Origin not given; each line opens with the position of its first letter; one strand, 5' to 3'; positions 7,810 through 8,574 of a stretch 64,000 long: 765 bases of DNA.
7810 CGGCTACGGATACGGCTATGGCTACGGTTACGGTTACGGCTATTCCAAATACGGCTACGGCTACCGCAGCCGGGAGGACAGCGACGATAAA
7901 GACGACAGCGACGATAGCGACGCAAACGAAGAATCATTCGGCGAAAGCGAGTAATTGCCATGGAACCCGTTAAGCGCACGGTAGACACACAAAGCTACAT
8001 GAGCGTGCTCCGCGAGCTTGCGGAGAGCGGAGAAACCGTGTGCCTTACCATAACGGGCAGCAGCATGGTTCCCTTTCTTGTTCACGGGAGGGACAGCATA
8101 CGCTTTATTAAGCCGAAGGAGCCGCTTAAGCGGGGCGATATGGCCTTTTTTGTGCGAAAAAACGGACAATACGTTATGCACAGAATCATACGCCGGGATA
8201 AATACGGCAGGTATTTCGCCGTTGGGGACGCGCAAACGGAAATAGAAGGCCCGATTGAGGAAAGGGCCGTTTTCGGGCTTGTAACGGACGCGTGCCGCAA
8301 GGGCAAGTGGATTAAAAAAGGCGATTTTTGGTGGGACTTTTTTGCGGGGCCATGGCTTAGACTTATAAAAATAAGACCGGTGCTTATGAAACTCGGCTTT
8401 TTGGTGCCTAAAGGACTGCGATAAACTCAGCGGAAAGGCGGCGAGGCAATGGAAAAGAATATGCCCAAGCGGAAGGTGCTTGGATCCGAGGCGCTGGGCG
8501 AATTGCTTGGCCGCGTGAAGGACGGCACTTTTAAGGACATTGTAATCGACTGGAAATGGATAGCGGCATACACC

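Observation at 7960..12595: Compact five-gene module: S24/S26-like peptidase, ABC exporter, 75-aa SPQTG mini-protein, sortase B, LCP ligase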

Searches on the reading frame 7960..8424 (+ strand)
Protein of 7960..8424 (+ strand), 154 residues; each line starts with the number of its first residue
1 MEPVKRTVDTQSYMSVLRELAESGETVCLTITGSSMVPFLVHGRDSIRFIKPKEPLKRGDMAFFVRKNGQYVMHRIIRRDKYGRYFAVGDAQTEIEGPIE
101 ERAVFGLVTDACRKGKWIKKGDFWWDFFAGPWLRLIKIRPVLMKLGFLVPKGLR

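Call 3: search_protein_families(library=pfam, proteins=[window:7960-8424:+], max_evalue=0.01)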
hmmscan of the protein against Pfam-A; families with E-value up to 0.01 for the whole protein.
window:7960-8424:+ (154 aa): 1 family
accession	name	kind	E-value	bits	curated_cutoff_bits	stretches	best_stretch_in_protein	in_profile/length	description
PF00717.28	Peptidase_S24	-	1.2e-05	25.5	23.3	1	10-84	18-90/116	Peptidase S24-like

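Call 4: search_protein_families(library=ncbifam, proteins=[window:7960-8424:+], max_evalue=0.01)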
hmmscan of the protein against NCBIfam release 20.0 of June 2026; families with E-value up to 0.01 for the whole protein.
window:7960-8424:+ (154 aa): 1 family
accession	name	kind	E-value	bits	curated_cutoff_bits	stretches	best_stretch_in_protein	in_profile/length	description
TIGR02228.1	sigpep_I_arch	equivalog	4.2e-05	23.4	51.85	1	23-92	28-101/158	signal peptidase I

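Call 7: find_homologous_proteins(query=window:7960-8424:+, max_evalue=0.001)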
Query window:7960-8424:+ (154 aa): 611 proteins with E <= 0.001 among 634 candidates; the best 120 are listed.
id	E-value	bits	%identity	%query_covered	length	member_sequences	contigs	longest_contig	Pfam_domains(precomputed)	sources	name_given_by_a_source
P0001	3.9e-97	340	96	100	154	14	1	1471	-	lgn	-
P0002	1.0e-71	258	71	100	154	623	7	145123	-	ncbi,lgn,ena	-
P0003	1.5e-57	212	65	86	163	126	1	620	PF00717.29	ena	-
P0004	1.6e-57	212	65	94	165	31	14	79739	PF00717.29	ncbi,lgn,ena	-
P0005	7.0e-56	206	62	94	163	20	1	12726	PF00717.29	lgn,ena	-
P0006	1.4e-55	205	65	90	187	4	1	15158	PF00717.29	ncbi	-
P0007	3.3e-55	204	63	95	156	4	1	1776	PF00717.29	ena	-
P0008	5.6e-55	203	73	81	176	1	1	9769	-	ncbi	-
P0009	1.1e-54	203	58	97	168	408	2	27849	PF00717.29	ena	-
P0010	1.1e-54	203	62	97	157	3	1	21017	-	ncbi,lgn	-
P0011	1.7e-54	202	61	90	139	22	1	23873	PF00717.29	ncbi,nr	ncbi:MAG: S24/S26 family peptidase [Firmicutes bacterium]|nr:S24/S26 family peptidase [Bacillota bac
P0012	1.9e-54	202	64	93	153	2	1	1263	-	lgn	-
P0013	2.0e-54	202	61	94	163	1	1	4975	PF00717.29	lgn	-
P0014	2.9e-54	201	61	94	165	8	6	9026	PF00717.29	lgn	-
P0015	3.7e-54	201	63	100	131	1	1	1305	-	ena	-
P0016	4.9e-54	200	63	92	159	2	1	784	PF00717.29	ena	-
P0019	2.3e-52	195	60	94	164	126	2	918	PF00717.29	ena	-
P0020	2.7e-52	195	59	86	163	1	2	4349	PF00717.29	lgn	-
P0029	2.3e-50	188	57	94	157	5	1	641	PF00717.29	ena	-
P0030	5.1e-50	187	52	98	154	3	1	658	PF00717.29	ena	-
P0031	6.3e-50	187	56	86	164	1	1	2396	PF00717.29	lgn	-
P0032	6.5e-50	187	58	84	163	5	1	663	PF00717.29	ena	-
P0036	2.8e-49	185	57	98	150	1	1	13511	PF00717.29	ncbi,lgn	-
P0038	3.2e-49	185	57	93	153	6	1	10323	PF00717.29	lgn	-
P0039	5.0e-49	184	56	91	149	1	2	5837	PF00717.29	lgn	-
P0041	1.2e-48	183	59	90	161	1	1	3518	PF00717.29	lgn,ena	-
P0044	5.0e-48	181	59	90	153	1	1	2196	PF00717.29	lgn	-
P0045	5.0e-48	181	60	89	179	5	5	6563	PF00717.29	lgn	-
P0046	6.3e-48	181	58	92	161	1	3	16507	PF00717.29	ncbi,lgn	-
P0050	2.2e-47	179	57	91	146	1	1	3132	PF00717.29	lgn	-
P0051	3.2e-47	178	55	91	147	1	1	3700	PF00717.29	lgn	-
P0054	3.9e-47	178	59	91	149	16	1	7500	PF00717.29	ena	-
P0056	4.8e-47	178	57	91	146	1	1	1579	PF00717.29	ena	-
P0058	6.1e-47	177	57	91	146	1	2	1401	PF00717.29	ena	-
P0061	8.4e-47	177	54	92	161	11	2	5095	PF00717.29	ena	-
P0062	8.4e-47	177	56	91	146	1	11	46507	PF00717.29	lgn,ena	-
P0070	1.3e-46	176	55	91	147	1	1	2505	PF00717.29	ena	-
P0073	1.5e-46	176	56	91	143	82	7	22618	PF00717.29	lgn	-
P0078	2.0e-46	176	53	98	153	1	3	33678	PF00717.29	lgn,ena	-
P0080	2.9e-46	175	56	91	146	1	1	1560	PF00717.29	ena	-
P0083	3.4e-46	175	58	91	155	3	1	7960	-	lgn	-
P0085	4.1e-46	175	56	91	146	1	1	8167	PF00717.29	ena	-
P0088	4.6e-46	175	57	84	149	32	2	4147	PF00717.29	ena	-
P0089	4.6e-46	175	56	92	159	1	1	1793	PF00717.29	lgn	-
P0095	8.8e-46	174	52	94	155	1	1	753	PF00717.29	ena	-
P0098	1.0e-45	173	56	90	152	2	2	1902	PF00717.29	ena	-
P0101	1.1e-45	173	56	91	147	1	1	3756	PF00717.29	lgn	-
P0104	1.2e-45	173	55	95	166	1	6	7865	PF00717.29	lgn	-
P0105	1.3e-45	173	56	92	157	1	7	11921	PF00717.29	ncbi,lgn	-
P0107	1.4e-45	173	54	91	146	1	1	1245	PF00717.29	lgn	-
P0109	1.4e-45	173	60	87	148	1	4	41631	PF00717.29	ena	-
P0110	1.5e-45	173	58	88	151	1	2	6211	PF00717.29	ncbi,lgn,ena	-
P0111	1.7e-45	173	56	90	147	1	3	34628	PF00717.29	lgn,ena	-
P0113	1.8e-45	173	51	91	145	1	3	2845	PF00717.29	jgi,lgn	jgi:SOS-response transcriptional repressor LexA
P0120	2.6e-45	172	57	90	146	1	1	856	PF00717.29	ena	-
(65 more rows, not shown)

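Call 8: find_encoding_contigs(protein=P0002, flank=8000, max_places=4)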
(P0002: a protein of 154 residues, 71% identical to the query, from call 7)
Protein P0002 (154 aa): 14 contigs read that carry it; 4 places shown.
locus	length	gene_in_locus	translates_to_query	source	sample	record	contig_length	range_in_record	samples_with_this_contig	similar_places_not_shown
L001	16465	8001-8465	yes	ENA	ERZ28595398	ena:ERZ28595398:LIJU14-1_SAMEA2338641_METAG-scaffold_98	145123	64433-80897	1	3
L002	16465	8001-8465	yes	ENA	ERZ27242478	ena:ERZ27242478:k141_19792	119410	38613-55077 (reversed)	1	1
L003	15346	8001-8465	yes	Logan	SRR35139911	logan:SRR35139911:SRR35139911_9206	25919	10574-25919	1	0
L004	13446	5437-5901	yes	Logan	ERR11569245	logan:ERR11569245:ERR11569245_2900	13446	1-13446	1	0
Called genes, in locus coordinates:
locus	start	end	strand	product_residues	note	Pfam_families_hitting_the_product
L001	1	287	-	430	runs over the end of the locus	PF07690:MFS_1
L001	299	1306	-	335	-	PF01073:3Beta_HSD, PF01370:Epimerase, PF02719:Polysacc_synt_2, PF04321:RmlD_sub_bind, PF07993:NAD_binding_4 (faint), PF16363:GDP_Man_Dehyd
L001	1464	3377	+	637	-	PF13727:CoA_binding_3, PF00106:adh_short (faint), PF01073:3Beta_HSD (weak), PF01370:Epimerase, PF02719:Polysacc_synt_2, PF04321:RmlD_sub_bind, PF08659:KR (weak), PF16363:GDP_Man_Dehyd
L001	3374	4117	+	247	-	PF19567:CpsB_CapC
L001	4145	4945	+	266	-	PF16403:Bact_surface_Ig-like (faint)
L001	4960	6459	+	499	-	-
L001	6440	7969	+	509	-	-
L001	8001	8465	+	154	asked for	-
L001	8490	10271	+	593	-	PF00664:ABC_membrane, PF00005:ABC_tran, PF02463:SMC_N (faint), PF13304:AAA_21 (faint)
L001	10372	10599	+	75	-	-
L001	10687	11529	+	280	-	PF04203:Sortase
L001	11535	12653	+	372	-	PF03816:LytR_cpsA_psr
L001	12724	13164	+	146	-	PF00636:Ribonuclease_3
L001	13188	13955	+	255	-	PF02511:Thy1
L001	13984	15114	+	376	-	PF08032:SpoU_sub_bind, PF00588:SpoU_methylase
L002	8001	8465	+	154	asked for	-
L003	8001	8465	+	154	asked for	-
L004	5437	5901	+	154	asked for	-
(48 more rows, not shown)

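Call 9: find_encoding_contigs(protein=P0004, flank=8000, max_places=4)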
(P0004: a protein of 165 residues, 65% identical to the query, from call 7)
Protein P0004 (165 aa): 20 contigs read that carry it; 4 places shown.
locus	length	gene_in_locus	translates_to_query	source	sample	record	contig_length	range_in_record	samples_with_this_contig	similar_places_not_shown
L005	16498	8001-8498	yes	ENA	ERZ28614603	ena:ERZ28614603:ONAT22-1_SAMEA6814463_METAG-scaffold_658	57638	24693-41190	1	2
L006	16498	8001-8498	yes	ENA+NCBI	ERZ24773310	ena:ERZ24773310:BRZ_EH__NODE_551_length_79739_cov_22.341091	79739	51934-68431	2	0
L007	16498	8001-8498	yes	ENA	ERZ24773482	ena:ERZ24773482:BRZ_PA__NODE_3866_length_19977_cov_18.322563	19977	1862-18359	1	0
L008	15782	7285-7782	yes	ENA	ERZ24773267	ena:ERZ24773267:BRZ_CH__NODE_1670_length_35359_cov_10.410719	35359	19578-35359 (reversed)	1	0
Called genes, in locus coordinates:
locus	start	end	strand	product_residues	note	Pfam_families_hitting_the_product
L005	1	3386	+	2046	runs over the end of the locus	PF01336:tRNA_anti-codon (faint), PF18942:DUF5689 (weak), PF00395:SLH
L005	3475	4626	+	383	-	PF07907:YibE_F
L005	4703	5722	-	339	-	PF00106:adh_short (weak), PF01073:3Beta_HSD, PF01370:Epimerase, PF02719:Polysacc_synt_2, PF04321:RmlD_sub_bind, PF08659:KR (faint), PF13460:NAD_binding_10 (weak), PF16363:GDP_Man_Dehyd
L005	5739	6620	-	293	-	PF00149:Metallophos, PF12850:Metallophos_2 (faint)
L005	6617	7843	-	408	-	PF14907:NTP_transf_5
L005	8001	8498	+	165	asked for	PF00717:Peptidase_S24 (weak)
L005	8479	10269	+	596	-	PF00664:ABC_membrane, PF00005:ABC_tran, PF02463:SMC_N (weak)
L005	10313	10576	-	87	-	PF05402:PqqD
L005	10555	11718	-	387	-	PF04055:Radical_SAM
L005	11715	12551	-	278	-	PF27840:ScmC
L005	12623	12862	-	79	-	-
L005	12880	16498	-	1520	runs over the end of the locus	PF00728:Glyco_hydro_20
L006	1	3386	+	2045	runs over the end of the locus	PF01336:tRNA_anti-codon (faint), PF18942:DUF5689 (weak), PF00395:SLH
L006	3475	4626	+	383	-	PF07907:YibE_F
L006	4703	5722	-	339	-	PF00106:adh_short (weak), PF01073:3Beta_HSD, PF01370:Epimerase, PF02719:Polysacc_synt_2, PF04321:RmlD_sub_bind, PF08659:KR (faint), PF13460:NAD_binding_10 (weak), PF16363:GDP_Man_Dehyd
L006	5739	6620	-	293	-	PF00149:Metallophos, PF12850:Metallophos_2 (faint)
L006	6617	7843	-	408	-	PF14907:NTP_transf_5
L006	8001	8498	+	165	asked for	PF00717:Peptidase_S24 (weak)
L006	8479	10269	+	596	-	PF00664:ABC_membrane, PF00005:ABC_tran, PF02463:SMC_N (weak)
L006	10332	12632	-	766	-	-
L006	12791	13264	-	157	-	PF04892:VanZ-LLP1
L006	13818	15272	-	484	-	PF02706:Wzz (faint), PF01656:CbiA, PF09140:MipZ, PF10609:ParA, PF13614:AAA_31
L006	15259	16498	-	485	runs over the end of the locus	-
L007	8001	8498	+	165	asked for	PF00717:Peptidase_S24 (weak)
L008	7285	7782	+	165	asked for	PF00717:Peptidase_S24 (weak)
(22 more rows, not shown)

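Call 15: find_related_loci(query=A3, collection=genome_contigs, flank=10000)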
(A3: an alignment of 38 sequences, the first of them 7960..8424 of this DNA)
Query A3 (154 aa) in genome_contigs; peptide patterns used: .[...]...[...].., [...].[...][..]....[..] (x = any residue, [..] = any of these).
318 stretches matched a pattern; 289 encode a relative of the query (tblastn E <= 1e-3); the best 80 are kept; 80 distinct loci.
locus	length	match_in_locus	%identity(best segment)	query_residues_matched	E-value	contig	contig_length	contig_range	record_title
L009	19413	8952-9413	96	1-154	9e-99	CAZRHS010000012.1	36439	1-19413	MAG TPA_asm: uncultured Clostridium sp. isolate binchicken_co354_282 genome assembly, contig: NODE_947_length_36439_cov_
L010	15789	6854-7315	73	1-154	1e-76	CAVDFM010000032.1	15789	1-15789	bacterium isolate H07624-L1_cleanbin_000016 genome assembly, contig: Spades_H07624-L1_contig_1677, whole genome shotgun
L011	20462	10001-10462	72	1-154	1e-75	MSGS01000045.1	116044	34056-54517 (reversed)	MAG: Christensenellaceae bacterium Phil1 707_L1_merged_contig_410, whole genome shotgun sequence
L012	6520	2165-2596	65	2-145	1e-59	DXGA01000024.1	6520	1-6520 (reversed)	MAG TPA_asm: Candidatus Flavonifractor merdipullorum isolate ChiGjej6B6-1540 ChiGjej6B6M5__C47200_L6520_SAMN08009849, wh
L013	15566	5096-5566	61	1-154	2e-59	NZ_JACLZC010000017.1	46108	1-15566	Pseudoflavonifractor phocaeensis strain An569 An569_contig-110_16, whole genome shotgun sequence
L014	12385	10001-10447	64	3-152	7e-59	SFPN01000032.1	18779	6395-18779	MAG: Clostridiales bacterium isolate W3P33.012 Contig779, whole genome shotgun sequence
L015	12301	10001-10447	62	3-152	2e-58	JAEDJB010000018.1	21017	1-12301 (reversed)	MAG: Oscillospiraceae bacterium isolate MAG177 NODE_2482_length_21017_cov_18.486833, whole genome shotgun sequence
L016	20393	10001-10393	66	1-132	9e-57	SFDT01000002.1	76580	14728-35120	MAG: Clostridiales bacterium isolate W0P25.027 Contig147, whole genome shotgun sequence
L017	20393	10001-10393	64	1-132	1e-55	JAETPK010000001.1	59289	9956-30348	MAG: Oscillospiraceae bacterium isolate S21_Bin3 scaffold_617, whole genome shotgun sequence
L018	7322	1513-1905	64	1-132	9e-56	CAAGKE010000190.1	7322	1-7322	MAG TPA_asm: Lachnospiraceae bacterium, isolate HGM11843, WGS project CAAGKE010000000 data, contig: SRS476292_8_k119_205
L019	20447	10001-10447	60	3-152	9e-56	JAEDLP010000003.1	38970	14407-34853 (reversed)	MAG: Oscillospiraceae bacterium isolate MAG243 NODE_586_length_38970_cov_6.144520, whole genome shotgun sequence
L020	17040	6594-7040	58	6-154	2e-54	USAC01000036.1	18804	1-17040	uncultured Clostridiales bacterium isolate UMGS1515 genome assembly, contig: NODE_2611_length_18804_cov_3.335238, whole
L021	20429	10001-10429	58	2-145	4e-53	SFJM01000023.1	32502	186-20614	MAG: Clostridiales bacterium isolate W1P33.008 Contig400, whole genome shotgun sequence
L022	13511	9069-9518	57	1-151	3e-53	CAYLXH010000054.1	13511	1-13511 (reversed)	MAG TPA_asm: uncultured Butyricicoccus sp. isolate SRP222994_co1_32 genome assembly, contig: NODE_9619_length_13511_cov_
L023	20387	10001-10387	62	1-130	1e-52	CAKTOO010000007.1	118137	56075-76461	MAG: uncultured Dysosmobacter sp. isolate REFINED_METABAT215_TOP10_CONTIGS_1500_ASSEMBLY_K77_MERGED__Hadza_MoBio_hadza-I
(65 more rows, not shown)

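Call 30: search_solved_structures(query=A3, max_evalue=1, show_alignments=2)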
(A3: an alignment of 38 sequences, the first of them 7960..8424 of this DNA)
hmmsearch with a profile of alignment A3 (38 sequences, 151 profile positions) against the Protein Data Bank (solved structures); distinct sequences matched with E-value up to 1: 6.
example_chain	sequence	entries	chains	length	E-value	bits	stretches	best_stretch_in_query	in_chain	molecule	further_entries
7p2p_A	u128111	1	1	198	0.11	15.3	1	22-81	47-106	Signal peptidase complex catalytic subunit SEC11A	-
7p2q_A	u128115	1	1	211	0.19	14.5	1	19-81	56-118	Signal peptidase complex catalytic subunit SEC11C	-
9ubf_A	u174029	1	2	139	0.34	13.7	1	50-87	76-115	Cell wall hydrolase Tn916-like,CTn7-Orf16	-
3i7a_A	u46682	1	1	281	0.72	12.6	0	70-148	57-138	Putative metal-dependent phosphohydrolase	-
4me8_A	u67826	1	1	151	0.76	12.5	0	29-76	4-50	Signal peptidase I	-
4hpe_A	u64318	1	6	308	0.97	12.2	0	50-87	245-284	Putative cell wall hydrolase Tn916-like,CTn1-Orf17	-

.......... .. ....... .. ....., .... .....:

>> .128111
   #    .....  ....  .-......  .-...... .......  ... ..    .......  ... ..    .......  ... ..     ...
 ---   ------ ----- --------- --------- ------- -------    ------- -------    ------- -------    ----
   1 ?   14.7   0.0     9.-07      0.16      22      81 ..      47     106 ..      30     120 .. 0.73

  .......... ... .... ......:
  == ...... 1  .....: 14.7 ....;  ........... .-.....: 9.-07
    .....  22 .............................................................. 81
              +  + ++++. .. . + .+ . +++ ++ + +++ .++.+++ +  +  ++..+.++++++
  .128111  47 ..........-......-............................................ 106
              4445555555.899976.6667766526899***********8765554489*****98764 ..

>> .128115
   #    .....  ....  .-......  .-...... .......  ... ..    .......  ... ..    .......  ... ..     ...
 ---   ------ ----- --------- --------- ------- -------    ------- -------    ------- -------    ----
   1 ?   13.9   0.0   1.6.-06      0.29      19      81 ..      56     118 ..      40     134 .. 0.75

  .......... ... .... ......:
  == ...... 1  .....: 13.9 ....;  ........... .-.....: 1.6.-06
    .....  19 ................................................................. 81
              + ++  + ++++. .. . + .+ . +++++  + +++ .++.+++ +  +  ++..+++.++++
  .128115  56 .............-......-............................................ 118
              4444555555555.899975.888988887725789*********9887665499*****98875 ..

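Call 41: search_protein_families(library=ncbifam, proteins=[L005:6617-7843:-, L005:10313-10576:-, L005:10555-11718:-, L005:11715-12551:-, L005:12623-12862:-, L005:5739-6620:-], max_evalue=0.001)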
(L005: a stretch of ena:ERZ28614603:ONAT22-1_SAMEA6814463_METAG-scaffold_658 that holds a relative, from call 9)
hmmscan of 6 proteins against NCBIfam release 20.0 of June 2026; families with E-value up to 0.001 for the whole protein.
L005:6617-7843:- (408 aa): 0 families

L005:10313-10576:- (87 aa): 8 families
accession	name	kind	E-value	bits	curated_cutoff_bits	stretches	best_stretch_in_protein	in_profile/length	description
NF033536.1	lasso_PqqD_Bac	exception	3.7e-11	43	80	1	31-86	31-86/88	lasso peptide biosynthesis PqqD family chaperone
NF033530.1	lasso_PqqD_Strm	exception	1.2e-08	35.1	70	1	32-85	24-77/78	lasso peptide biosynthesis PqqD family chaperone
TIGR03859.1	PQQ_PqqD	equivalog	6.4e-08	32.4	46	1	30-86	25-80/81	pyrroloquinoline quinone biosynthesis peptide chaperone PqqD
NF050069.2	PqqD_rel_WgkC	exception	1.2e-07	31.7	110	1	32-86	32-86/103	PqqD family peptide maturation chaperone WgkC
TIGR04302.1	geo_PqqD_fam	equivalog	9.3e-05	22.8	100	1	21-83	35-97/102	GeoRSP system PqqD family peptide chaperone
TIGR04248.1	SCM_PqqD_rel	equivalog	0.00017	21.7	100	1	7-80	6-75/84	SynChlorMet cassette protein ScmD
NF002535.0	PRK02079.1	equivalog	0.00059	19.6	101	1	29-82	33-85/92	pyrroloquinoline quinone biosynthesis peptide chaperone PqqD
TIGR04353.1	PqqD_rel_X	equivalog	0.00071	20.5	35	1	32-87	16-74/74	HPr-rel-A system PqqD family peptide chaperone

L005:10555-11718:- (387 aa): 66 families (the best 25 are shown)
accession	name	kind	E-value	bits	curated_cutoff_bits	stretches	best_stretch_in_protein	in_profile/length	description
TIGR04545.1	rSAM_ahbD_hemeb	equivalog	5.1e-25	88.6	500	1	35-355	4-331/339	heme b synthase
TIGR02668.1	moaA_archaeal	equivalog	1.4e-22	80.1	325.25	1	36-307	15-278/303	GTP 3',8-cyclase MoaA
TIGR04055.1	rSAM_NirJ2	equivalog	3.4e-21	76.1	500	1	34-346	3-308/326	putative heme d1 biosynthesis radical SAM protein NirJ2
TIGR02666.1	moaA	equivalog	2.5e-19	69.4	284.05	1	37-209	16-193/336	GTP 3',8-cyclase MoaA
TIGR04251.1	SCM_rSAM_ScmF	equivalog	7.9e-19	68.2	400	1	35-216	8-189/353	SynChlorMet cassette radical SAM/SPASM protein ScmF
TIGR04051.1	rSAM_NirJ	equivalog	3.4e-18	65.8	515.45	1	35-202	6-169/354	heme d1 biosynthesis radical SAM protein NirJ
TIGR04053.2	TIGR04053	equivalog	5.4e-18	65.4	395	1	35-211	12-188/366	TIGR04053 family radical SAM/SPASM domain-containing protein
NF001199.0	PRK00164.2-1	equivalog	6.6e-18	64.9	231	1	36-201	17-180/308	GTP 3',8-cyclase MoaA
TIGR04303.1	GeoRSP_rSAM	equivalog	6.8e-18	65.3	400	1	34-353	8-318/325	GeoRSP system radical SAM/SPASM protein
TIGR03962.1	mycofact_rSAM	equivalog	2.1e-17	63.3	265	1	27-347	8-318/339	mycofactocin radical SAM maturase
TIGR04340.1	rSAM_ACGX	hypoth_equivalog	4.7e-17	62.2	400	1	35-212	7-185/341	radical SAM/SPASM domain protein, ACGX system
TIGR02109.1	PQQ_syn_pqqE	equivalog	8e-17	61.2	381.35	1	27-201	3-174/358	pyrroloquinoline quinone biosynthesis protein PqqE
NF038283.1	viperin_w_prok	equivalog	1.1e-16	60.8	180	1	35-187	6-168/281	viperin family antiviral radical SAM protein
TIGR04317.1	W_rSAM_matur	equivalog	1.4e-16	60.6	380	1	36-201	9-176/349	tungsten cofactor oxidoreductase radical SAM maturase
TIGR04546.1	rSAM_ahbC_deAc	equivalog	1.8e-16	59.9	650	1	35-200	43-204/390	12,18-didecarboxysiroheme deacetylase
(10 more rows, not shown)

L005:11715-12551:- (278 aa): 3 families
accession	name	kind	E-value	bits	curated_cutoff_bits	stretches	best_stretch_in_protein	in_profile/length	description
TIGR04355.1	HprK_rel_B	hypoth_equivalog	1.6e-06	27.5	200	1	121-188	138-204/351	HprK-related kinase B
TIGR04249.1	SCM_chp_ScmC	equivalog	0.00047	19.6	125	1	119-156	117-154/292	SynChlorMet cassette protein ScmC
TIGR04352.1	HprK_rel_A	equivalog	0.00064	18.9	200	1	124-157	93-126/280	HprK-related kinase A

L005:12623-12862:- (79 aa): 0 families

L005:5739-6620:- (293 aa): 3 families
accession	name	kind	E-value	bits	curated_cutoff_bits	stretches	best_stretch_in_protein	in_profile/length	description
NF008460.0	PRK11340.1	equivalog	2.4e-20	73.1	188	1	40-287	43-270/271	phosphodiesterase YaeI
NF033458.1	lipid_A_LpxG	equivalog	3.3e-12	46.4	350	1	193-287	223-318/321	UDP-2,3-diacylglucosamine diphosphatase LpxG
TIGR03729.1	acc_ester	subfamily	6.1e-08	32.4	148.25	1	48-168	1-120/239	putative phosphoesterase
